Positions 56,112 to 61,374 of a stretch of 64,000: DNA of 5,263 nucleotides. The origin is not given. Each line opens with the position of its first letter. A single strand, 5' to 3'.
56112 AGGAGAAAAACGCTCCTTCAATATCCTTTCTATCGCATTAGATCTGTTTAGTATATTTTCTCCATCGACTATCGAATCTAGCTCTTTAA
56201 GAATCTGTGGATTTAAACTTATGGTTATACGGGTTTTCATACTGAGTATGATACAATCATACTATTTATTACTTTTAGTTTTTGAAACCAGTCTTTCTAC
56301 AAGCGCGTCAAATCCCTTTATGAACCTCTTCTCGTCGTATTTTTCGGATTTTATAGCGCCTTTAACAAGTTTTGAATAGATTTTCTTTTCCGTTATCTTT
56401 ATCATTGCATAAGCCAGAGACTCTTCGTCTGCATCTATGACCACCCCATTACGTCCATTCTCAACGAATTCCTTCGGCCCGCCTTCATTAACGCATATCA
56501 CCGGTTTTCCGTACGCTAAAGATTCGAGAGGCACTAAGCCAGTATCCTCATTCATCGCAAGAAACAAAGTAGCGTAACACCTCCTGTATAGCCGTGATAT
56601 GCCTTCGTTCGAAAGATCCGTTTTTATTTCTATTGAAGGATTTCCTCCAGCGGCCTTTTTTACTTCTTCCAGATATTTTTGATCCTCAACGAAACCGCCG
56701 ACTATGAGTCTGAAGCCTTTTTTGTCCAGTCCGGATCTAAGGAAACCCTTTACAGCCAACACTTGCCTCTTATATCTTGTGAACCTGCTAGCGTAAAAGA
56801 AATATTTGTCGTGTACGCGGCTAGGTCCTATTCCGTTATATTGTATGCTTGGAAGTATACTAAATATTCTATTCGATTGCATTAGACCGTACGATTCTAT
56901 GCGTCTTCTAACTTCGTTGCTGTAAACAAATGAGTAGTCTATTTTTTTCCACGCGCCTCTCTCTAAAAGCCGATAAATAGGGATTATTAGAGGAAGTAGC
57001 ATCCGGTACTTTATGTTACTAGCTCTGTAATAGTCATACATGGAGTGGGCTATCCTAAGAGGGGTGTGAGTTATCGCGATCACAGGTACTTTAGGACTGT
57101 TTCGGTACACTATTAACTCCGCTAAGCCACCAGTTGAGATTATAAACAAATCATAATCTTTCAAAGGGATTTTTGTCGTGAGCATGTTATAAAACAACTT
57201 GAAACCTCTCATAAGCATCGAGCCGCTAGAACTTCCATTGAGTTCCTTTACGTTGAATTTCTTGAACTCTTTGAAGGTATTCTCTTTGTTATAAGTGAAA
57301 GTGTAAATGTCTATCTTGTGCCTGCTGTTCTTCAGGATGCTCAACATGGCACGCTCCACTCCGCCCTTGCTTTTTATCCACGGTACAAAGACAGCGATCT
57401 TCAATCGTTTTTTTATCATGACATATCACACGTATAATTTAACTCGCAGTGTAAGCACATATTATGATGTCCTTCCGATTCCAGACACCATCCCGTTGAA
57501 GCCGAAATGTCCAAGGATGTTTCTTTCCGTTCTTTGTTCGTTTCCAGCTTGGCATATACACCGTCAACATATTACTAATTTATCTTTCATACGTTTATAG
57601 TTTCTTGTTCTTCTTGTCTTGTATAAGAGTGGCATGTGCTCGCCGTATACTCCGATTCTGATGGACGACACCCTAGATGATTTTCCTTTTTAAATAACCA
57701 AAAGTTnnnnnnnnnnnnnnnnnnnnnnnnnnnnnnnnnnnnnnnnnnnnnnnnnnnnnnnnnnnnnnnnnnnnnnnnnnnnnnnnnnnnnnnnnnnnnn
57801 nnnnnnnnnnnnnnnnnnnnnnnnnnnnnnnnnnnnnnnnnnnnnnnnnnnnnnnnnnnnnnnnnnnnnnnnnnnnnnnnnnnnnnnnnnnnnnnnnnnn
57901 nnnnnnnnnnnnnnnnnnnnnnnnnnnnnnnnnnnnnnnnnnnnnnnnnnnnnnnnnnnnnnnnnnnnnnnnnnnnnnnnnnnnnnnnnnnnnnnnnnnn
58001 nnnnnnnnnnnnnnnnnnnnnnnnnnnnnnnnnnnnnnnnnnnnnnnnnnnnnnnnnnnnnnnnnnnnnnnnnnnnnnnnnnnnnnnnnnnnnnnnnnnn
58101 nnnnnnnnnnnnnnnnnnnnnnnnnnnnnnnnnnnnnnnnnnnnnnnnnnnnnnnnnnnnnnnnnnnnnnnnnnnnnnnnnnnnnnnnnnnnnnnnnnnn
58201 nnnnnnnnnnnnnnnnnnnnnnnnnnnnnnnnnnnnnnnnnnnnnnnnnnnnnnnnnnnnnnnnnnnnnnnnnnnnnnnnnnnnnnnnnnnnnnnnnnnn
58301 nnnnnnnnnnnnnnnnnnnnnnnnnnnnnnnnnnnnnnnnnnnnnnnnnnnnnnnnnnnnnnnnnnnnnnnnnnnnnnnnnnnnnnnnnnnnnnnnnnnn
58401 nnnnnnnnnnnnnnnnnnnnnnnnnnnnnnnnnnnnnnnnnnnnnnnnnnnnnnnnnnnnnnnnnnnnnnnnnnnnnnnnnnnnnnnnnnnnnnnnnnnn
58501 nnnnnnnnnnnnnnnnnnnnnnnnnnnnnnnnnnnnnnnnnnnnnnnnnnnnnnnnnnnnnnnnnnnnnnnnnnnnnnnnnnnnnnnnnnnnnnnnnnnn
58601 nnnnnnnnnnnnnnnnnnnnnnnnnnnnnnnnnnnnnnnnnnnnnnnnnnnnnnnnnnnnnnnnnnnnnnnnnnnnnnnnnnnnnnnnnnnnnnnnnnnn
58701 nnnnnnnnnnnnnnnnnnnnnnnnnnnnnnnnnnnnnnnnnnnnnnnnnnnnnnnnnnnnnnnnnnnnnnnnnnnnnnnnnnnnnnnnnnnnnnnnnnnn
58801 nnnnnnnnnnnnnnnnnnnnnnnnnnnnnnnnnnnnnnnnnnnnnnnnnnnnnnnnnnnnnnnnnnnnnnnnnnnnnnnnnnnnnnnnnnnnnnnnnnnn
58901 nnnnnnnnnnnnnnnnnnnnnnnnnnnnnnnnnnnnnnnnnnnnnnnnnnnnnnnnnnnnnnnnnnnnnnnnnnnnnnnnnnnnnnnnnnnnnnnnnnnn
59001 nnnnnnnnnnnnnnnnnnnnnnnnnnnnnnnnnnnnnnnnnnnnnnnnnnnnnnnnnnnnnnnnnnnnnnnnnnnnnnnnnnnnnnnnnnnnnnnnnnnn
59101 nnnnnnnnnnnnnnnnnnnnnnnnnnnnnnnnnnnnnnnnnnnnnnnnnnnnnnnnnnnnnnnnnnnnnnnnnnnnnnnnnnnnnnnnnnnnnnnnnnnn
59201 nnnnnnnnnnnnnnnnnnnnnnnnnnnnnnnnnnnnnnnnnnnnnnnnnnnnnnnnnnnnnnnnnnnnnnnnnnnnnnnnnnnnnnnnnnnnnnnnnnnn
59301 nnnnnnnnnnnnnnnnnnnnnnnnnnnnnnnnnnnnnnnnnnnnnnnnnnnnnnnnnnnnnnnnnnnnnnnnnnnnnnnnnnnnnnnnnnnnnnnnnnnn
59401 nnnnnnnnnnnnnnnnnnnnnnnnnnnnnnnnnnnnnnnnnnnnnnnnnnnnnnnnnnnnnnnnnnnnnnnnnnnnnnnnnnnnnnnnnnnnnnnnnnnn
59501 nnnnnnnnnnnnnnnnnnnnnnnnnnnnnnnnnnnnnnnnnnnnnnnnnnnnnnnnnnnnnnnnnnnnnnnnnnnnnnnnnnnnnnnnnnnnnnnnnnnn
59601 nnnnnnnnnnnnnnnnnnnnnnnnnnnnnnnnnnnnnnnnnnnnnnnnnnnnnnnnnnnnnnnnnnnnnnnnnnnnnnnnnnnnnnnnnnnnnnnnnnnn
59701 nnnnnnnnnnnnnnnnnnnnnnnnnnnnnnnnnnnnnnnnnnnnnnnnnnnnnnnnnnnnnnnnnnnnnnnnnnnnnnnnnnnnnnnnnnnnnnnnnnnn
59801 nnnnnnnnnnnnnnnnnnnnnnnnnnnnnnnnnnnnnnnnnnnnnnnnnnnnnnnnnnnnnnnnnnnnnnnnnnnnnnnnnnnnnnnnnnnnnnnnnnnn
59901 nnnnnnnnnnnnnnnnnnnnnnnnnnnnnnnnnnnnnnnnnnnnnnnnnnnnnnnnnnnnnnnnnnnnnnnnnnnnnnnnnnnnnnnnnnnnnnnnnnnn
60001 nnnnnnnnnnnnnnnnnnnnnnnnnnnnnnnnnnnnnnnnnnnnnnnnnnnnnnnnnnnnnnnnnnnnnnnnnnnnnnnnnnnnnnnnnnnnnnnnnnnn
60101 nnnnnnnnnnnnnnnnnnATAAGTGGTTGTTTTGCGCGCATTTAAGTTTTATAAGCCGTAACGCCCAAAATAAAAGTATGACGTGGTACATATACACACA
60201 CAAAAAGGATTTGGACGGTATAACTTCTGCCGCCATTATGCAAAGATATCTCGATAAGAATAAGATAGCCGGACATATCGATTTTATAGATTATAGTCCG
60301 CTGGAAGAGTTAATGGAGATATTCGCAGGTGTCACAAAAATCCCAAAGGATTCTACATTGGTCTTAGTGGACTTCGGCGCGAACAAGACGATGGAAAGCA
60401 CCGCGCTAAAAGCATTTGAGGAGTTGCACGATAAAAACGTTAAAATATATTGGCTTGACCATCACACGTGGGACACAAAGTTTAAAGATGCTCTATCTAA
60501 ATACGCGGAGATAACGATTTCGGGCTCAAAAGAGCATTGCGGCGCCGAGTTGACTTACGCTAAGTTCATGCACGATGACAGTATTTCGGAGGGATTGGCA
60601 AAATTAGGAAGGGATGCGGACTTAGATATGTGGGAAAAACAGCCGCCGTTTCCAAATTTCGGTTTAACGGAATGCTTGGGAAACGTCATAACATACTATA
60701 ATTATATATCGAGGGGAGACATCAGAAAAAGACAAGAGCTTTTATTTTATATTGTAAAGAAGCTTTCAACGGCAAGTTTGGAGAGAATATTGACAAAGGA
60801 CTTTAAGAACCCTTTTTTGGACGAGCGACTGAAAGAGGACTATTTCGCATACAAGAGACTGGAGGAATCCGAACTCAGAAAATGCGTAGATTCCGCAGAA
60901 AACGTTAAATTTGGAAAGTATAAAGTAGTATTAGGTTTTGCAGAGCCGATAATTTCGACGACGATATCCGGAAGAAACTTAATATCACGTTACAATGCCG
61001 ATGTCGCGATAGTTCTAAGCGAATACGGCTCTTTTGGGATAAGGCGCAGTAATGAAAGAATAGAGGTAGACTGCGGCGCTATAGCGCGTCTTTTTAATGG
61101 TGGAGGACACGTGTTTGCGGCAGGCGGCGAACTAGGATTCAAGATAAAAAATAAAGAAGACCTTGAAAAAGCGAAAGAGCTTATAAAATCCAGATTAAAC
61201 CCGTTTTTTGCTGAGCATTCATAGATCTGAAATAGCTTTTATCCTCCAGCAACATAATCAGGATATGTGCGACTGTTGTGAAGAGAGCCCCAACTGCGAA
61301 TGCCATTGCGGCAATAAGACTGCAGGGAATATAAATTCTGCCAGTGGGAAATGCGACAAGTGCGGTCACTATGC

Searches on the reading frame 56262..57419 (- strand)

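Call 50: search_protein_families(library=pfam, proteins=[window:56262-57419:-], max_evalue=0.0001)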
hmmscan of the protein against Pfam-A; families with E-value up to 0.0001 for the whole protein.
window:56262-57419:- (385 aa): 2 families
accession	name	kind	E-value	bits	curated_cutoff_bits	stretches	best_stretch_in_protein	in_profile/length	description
PF00534.26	Glycos_transf_1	-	1.8e-22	80.1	26.4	1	202-346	13-159/172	Glycosyl transferases group 1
PF13692.12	Glyco_trans_1_4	-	4e-15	56.8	27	1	205-343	2-140/142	Glycosyl transferases group 1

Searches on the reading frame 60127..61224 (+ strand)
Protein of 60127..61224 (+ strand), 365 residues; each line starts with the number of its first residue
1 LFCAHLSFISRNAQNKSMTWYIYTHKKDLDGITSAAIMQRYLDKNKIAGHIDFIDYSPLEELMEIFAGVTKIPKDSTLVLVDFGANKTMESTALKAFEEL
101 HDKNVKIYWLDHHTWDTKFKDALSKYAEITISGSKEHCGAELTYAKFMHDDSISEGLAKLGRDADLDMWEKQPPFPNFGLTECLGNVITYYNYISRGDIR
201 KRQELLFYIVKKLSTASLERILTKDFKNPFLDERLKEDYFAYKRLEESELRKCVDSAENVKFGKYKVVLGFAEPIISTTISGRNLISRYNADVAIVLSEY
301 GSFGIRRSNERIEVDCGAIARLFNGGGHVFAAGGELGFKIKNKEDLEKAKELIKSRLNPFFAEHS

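Call 50: search_protein_families(library=pfam, proteins=[window:60127-61224:+], max_evalue=0.0001)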
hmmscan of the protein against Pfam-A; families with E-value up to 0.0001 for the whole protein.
window:60127-61224:+ (365 aa): 2 families
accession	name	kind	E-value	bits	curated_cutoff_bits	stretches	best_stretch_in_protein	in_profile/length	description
PF01368.27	DHH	-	1.6e-11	45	28.1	1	21-147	3-102/125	DHH family, N-terminal domain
PF02272.25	DHHA1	-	3.3e-05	24.7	25.9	1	280-357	21-100/102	DHHA1 domain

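Call 55: search_solved_structures(query=window:60127-61224:+, max_evalue=1)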
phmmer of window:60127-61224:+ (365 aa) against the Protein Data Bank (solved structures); distinct sequences matched with E-value up to 1: 3.
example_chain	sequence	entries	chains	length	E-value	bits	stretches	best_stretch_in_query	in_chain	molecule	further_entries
6j68_A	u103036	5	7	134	0.14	14.5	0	94-128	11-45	Protein KIBRA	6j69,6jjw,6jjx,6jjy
3w5w_A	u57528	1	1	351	0.16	14.4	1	207-353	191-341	Putative exopolyphosphatase-related protein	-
4py9_A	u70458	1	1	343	0.27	13.6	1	207-341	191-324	Putative exopolyphosphatase-related protein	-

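Call 81: search_protein_families(library=ncbifam, proteins=[window:60127-61224:+], max_evalue=0.001)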
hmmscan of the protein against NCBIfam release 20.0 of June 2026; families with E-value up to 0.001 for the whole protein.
window:60127-61224:+ (365 aa): 3 families
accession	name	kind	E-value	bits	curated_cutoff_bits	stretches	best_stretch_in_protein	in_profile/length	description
NF053576.1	RecJ_archaeal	equivalog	6.2e-11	41.8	360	1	16-146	10-127/452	RecJ family nuclease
NF040701.1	RecJ_Meth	equivalog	4.5e-09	35.6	550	1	15-145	5-125/449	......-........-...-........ exonuclease RecJ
TIGR00644.1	recJ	equivalog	8.7e-06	24.3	396.9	1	27-122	63-153/546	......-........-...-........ exonuclease RecJ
